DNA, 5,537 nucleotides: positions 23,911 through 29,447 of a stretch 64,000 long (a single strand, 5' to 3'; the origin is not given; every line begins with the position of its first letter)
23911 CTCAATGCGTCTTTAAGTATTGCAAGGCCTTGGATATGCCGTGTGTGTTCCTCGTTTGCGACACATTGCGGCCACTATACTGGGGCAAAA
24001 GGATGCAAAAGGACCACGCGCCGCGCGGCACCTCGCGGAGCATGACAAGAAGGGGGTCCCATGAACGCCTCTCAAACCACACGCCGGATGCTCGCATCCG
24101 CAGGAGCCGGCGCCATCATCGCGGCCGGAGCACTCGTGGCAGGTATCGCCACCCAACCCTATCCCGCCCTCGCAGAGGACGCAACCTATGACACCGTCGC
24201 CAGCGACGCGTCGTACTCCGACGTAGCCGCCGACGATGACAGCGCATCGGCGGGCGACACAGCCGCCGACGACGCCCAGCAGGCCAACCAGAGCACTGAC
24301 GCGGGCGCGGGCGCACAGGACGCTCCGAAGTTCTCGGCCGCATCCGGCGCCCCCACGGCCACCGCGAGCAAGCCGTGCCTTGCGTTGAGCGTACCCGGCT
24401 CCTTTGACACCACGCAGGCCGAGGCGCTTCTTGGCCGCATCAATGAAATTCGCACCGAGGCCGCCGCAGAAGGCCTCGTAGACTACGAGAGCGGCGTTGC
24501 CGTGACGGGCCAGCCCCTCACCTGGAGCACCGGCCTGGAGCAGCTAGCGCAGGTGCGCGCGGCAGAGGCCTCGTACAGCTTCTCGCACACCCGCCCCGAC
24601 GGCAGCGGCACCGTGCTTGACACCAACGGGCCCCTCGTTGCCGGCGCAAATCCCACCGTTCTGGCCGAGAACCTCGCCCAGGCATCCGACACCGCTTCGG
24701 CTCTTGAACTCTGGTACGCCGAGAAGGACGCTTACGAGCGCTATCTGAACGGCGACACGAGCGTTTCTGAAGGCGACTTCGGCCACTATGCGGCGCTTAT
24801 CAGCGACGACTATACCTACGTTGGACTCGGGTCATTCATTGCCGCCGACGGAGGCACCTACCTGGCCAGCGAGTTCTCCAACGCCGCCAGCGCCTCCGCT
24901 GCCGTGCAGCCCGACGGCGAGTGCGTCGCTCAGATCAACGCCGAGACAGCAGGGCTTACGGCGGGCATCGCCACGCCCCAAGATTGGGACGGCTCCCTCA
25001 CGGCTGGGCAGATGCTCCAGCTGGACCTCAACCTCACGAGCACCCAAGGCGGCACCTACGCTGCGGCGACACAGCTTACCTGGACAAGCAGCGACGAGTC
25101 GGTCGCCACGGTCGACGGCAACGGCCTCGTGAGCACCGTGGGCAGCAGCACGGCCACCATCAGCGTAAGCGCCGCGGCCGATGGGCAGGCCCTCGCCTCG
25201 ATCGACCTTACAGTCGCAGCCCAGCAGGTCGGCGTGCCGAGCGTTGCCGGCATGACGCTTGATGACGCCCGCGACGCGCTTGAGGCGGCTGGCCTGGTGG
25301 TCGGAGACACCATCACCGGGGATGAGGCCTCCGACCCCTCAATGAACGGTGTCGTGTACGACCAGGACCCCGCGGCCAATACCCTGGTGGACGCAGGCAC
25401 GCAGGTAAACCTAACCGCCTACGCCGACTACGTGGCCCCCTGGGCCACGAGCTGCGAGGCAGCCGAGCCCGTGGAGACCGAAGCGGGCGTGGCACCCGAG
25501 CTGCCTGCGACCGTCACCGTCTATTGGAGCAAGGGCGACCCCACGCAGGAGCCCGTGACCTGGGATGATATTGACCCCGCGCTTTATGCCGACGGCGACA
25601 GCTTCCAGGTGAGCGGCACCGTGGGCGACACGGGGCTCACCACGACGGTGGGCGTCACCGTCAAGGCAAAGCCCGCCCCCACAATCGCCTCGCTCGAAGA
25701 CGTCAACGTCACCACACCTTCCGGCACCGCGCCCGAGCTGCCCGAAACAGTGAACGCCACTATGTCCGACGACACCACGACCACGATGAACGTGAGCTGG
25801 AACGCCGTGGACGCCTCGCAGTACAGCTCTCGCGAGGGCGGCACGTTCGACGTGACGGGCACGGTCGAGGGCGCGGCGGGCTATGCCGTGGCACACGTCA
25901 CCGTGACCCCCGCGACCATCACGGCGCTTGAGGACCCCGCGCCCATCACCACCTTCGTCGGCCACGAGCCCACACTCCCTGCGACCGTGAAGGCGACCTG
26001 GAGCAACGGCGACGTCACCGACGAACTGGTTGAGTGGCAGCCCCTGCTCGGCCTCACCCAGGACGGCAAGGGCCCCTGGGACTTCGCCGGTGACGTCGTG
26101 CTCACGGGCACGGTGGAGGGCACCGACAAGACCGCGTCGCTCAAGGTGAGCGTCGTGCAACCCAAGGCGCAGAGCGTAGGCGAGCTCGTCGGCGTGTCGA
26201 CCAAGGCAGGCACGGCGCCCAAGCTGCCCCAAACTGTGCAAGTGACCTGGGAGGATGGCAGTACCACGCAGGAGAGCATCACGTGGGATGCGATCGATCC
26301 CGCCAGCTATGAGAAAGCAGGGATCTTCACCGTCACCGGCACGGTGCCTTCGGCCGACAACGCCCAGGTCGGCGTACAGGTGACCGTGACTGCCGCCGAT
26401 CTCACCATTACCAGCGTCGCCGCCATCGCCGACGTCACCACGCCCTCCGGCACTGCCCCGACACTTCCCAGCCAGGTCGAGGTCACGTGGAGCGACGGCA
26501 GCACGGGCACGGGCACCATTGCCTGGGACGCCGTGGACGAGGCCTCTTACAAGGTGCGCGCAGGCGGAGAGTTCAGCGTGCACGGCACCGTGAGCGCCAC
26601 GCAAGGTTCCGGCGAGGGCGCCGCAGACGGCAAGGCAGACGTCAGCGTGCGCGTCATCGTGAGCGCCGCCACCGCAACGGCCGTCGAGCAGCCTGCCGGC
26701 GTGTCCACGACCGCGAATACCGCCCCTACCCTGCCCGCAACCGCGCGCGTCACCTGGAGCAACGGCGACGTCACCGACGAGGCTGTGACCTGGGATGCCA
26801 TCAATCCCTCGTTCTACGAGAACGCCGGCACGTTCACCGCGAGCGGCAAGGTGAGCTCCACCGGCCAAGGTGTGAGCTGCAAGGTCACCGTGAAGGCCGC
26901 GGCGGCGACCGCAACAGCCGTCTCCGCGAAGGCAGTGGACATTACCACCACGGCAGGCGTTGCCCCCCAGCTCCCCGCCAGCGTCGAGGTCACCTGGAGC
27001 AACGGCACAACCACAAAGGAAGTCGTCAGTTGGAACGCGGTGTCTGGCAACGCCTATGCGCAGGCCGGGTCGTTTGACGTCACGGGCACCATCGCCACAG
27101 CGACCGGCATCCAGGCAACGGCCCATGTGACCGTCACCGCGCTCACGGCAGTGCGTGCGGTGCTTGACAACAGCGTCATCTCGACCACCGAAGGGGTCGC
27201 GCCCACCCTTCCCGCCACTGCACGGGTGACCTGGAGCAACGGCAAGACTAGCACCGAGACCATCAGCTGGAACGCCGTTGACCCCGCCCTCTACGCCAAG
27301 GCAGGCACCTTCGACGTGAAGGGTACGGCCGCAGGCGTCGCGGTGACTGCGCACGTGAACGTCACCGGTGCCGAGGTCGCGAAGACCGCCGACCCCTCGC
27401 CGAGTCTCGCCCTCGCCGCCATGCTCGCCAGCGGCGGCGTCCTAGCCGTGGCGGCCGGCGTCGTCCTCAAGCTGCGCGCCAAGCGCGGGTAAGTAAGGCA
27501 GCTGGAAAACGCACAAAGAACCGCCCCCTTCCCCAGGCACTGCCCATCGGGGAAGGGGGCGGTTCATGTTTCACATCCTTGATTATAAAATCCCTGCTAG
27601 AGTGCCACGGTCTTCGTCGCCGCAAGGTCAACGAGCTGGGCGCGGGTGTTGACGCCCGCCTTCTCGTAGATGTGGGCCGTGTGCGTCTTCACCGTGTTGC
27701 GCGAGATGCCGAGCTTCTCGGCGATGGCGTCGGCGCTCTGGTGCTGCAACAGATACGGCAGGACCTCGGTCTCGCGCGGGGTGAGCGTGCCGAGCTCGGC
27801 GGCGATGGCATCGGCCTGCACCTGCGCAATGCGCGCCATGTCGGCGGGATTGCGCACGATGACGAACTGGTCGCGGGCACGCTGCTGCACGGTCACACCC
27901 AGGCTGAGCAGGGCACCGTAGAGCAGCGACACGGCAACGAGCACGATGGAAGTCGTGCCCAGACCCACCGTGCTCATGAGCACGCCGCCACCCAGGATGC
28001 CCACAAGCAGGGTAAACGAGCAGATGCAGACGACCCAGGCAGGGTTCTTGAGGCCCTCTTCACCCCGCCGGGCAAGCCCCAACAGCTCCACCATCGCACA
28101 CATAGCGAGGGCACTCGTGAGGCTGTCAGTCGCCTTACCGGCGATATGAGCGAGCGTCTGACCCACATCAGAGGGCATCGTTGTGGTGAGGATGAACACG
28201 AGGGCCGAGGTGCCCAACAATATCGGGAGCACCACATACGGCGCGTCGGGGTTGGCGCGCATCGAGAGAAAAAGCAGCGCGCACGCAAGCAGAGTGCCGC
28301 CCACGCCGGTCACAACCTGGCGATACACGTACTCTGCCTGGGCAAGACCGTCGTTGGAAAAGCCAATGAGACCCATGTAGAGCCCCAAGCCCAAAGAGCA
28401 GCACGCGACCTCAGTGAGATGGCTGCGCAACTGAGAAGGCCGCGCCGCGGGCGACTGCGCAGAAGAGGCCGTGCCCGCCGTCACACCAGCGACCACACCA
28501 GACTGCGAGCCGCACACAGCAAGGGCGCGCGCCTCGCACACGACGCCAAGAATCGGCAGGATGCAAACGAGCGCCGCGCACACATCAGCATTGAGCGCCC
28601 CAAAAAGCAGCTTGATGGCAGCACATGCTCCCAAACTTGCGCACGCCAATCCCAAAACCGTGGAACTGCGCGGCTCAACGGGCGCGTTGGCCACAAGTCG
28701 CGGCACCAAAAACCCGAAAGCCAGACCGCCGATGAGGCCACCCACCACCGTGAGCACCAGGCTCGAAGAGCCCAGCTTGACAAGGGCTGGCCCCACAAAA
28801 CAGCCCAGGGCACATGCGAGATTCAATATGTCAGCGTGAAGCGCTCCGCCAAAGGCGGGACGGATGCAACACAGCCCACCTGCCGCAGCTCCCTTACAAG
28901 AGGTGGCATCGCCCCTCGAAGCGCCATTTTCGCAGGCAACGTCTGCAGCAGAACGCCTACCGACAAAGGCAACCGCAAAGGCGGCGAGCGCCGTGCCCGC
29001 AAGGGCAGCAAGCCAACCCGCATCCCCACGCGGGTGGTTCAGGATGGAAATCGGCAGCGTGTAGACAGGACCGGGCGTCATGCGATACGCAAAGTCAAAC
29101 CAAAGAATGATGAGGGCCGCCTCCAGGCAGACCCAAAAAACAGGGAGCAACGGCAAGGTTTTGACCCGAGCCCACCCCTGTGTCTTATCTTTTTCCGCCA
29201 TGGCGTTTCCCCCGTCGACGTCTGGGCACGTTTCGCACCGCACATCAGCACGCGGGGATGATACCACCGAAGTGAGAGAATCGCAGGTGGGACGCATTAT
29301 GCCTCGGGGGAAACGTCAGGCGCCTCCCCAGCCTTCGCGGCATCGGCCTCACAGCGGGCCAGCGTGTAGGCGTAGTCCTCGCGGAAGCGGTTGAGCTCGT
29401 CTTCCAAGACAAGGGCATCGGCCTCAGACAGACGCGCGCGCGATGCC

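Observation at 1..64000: Archipelago of membrane-LuxR sensor / Tat-exported flavoenzyme modules: 8 regulators and 10 reductases in one window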

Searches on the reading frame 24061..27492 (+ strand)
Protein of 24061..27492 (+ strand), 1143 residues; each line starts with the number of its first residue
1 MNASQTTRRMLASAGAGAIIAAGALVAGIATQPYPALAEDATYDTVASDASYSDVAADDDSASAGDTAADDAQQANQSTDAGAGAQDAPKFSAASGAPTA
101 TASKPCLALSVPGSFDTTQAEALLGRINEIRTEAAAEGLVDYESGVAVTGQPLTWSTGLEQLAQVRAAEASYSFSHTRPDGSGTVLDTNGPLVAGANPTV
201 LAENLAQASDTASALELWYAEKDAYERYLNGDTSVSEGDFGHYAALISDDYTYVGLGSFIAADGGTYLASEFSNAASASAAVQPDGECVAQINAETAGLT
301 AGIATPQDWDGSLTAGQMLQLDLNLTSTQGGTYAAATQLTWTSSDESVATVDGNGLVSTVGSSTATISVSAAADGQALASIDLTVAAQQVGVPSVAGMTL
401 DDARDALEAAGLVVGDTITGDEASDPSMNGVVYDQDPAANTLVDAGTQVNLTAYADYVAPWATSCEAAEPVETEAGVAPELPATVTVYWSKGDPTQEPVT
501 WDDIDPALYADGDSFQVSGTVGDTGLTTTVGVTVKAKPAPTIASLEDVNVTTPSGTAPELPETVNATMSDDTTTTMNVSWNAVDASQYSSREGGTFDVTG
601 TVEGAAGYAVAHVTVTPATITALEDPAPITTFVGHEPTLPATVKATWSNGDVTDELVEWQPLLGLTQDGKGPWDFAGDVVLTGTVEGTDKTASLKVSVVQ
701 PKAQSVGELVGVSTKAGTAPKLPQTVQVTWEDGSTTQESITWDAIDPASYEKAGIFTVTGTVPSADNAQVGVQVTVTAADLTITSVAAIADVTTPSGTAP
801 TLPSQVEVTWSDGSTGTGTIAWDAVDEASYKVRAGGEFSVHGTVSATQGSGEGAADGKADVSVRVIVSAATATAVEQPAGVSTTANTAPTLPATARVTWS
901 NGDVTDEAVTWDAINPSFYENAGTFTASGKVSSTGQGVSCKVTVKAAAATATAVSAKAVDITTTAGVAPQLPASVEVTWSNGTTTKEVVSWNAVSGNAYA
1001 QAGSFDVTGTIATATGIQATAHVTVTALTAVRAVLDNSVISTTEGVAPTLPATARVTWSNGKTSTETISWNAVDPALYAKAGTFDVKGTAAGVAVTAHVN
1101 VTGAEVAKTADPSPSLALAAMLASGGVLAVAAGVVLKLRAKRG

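Call 8: search_protein_families(library=pfam, proteins=[window:24061-27492:+], max_evalue=0.001)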
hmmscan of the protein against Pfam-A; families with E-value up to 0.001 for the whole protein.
window:24061-27492:+ (1143 aa): 3 families
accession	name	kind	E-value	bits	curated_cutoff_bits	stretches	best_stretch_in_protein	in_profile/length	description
PF07532.17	Big_4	-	1.5e-89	293.9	22.1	8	546-604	2-58/59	Bacterial Ig-like domain (group 4)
PF03793.24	PASTA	-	4.5e-14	52.6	23.2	1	392-452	3-61/64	PASTA domain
PF00188.32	CAP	-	7.9e-10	40.1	21.1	1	127-264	4-108/117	Cysteine-rich secretory protein family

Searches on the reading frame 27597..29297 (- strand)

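Call 3: search_protein_families(library=pfam, proteins=[window:27597-29297:-], max_evalue=0.01)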
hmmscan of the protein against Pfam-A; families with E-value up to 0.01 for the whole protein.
window:27597-29297:- (566 aa): 7 families
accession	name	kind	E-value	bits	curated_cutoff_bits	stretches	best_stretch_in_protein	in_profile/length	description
PF00196.25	GerE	-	6.9e-15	54.9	23.5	1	504-559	2-57/57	Bacterial regulatory proteins, luxR family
PF08281.18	Sigma70_r4_2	-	9.7e-05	22.4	25.7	1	497-541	3-48/54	Sigma-70, region 4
PF04545.22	Sigma70_r4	-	0.0014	18.6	24.1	1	502-540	2-41/50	Sigma-70, region 4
PF13384.12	HTH_23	-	0.0041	17.3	24.6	0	516-548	14-45/50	Homeodomain-like domain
PF13730.12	HTH_36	-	0.0046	17.2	25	0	505-540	3-46/55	Helix-turn-helix domain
PF08279.18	HTH_11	-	0.0061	16.9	25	0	510-541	3-37/55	HTH domain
PF13556.12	HTH_30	-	0.0095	16.2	27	0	515-551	8-44/59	PucR C-terminal helix-turn-helix domain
